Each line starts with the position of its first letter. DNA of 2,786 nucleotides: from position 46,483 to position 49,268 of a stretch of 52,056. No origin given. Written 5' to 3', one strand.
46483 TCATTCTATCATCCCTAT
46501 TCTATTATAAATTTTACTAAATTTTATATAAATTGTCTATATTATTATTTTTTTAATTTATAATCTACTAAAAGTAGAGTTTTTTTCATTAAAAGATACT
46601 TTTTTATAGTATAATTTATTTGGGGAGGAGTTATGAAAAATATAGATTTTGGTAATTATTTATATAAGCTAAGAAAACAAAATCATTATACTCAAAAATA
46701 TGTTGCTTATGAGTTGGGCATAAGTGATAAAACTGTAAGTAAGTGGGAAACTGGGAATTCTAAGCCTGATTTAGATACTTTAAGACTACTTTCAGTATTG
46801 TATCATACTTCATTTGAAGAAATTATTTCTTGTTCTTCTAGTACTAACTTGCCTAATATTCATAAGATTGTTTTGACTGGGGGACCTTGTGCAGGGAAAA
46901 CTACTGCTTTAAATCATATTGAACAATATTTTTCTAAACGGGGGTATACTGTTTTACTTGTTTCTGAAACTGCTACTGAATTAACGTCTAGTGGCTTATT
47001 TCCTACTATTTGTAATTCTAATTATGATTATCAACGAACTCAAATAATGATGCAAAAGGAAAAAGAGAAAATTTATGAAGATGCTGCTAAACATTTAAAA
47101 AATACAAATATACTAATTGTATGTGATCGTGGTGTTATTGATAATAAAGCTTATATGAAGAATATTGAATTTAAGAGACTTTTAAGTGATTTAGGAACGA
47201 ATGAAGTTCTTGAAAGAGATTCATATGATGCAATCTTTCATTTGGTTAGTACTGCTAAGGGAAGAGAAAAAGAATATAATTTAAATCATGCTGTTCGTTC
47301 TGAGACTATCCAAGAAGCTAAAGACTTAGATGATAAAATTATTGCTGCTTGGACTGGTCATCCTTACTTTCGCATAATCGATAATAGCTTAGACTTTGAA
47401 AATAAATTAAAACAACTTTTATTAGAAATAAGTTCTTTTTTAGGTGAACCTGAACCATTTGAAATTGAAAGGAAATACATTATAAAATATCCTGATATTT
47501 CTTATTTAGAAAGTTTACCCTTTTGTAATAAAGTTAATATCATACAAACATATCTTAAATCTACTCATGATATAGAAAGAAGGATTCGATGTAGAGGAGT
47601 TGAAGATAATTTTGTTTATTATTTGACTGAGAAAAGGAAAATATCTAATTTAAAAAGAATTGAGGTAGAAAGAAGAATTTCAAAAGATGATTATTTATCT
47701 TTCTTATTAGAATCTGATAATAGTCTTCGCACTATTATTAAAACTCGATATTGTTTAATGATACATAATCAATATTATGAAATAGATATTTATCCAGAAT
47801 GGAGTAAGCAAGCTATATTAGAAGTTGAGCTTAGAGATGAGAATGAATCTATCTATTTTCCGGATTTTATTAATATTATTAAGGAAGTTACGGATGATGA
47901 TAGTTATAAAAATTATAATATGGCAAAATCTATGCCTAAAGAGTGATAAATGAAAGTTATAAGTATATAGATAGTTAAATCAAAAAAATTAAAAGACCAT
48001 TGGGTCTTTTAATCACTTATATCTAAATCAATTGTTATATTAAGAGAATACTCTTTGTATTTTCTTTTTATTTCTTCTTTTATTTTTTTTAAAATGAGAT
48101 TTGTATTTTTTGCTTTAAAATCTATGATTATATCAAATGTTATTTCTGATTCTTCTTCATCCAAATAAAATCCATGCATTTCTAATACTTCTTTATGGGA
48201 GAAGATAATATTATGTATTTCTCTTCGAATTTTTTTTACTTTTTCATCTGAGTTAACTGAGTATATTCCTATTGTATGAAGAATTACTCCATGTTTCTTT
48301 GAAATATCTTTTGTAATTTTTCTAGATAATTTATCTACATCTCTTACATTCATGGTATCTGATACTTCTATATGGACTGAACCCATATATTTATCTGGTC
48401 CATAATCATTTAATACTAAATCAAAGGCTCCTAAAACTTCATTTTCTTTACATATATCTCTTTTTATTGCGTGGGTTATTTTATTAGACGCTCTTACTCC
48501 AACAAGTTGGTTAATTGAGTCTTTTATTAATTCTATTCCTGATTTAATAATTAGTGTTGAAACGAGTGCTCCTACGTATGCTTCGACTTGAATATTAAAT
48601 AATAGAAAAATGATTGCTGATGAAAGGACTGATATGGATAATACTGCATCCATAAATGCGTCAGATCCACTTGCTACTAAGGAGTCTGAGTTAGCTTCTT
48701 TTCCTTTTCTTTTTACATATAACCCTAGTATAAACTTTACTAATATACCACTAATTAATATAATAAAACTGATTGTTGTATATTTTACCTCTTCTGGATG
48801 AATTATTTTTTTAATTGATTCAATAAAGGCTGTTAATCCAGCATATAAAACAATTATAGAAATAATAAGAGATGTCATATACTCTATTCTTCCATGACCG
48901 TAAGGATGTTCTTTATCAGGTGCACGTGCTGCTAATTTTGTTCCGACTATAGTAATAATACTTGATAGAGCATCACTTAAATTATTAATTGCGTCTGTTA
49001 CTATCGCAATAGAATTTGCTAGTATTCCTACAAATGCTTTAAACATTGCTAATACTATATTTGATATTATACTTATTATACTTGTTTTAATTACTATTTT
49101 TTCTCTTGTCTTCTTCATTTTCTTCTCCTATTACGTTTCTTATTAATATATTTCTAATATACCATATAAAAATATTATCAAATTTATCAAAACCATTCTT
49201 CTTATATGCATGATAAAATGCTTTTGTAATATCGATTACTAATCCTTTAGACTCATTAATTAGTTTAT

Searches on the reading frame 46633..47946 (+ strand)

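Call 38: search_protein_families(library=pfam, proteins=[window:46633-47946:+], max_evalue=0.00001)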
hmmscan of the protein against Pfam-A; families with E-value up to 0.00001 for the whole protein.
window:46633-47946:+ (437 aa): 5 families
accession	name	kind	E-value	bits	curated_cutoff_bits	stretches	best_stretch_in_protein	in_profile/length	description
PF13521.12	AAA_28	-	5.4e-24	85.7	27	1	78-257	1-163/164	AAA domain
PF01381.28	HTH_3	-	4.2e-12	46.4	23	1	10-64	1-55/55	Helix-turn-helix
PF08433.16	KTI12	-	7.7e-08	32.6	22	1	79-164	4-77/271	Chromatin associated protein KTI12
PF12844.13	HTH_19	-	3.9e-06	27.1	30.2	0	7-51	1-45/64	Helix-turn-helix domain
PF13560.12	HTH_31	-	5.3e-06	27.1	27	1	5-60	1-57/64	Helix-turn-helix domain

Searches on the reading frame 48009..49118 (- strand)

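Call 38: search_protein_families(library=pfam, proteins=[window:48009-49118:-], max_evalue=0.00001)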
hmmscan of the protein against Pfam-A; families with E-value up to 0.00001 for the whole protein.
window:48009-49118:- (369 aa): 2 families
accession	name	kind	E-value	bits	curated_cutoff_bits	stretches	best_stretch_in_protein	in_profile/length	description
PF01545.26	Cation_efflux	-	1.6e-43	149.2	26.6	1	14-206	2-198/198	Cation efflux family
PF16916.11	ZT_dimer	-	1.5e-10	41.4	26.7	1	213-281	4-70/78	Dimerisation domain of Zinc Transporter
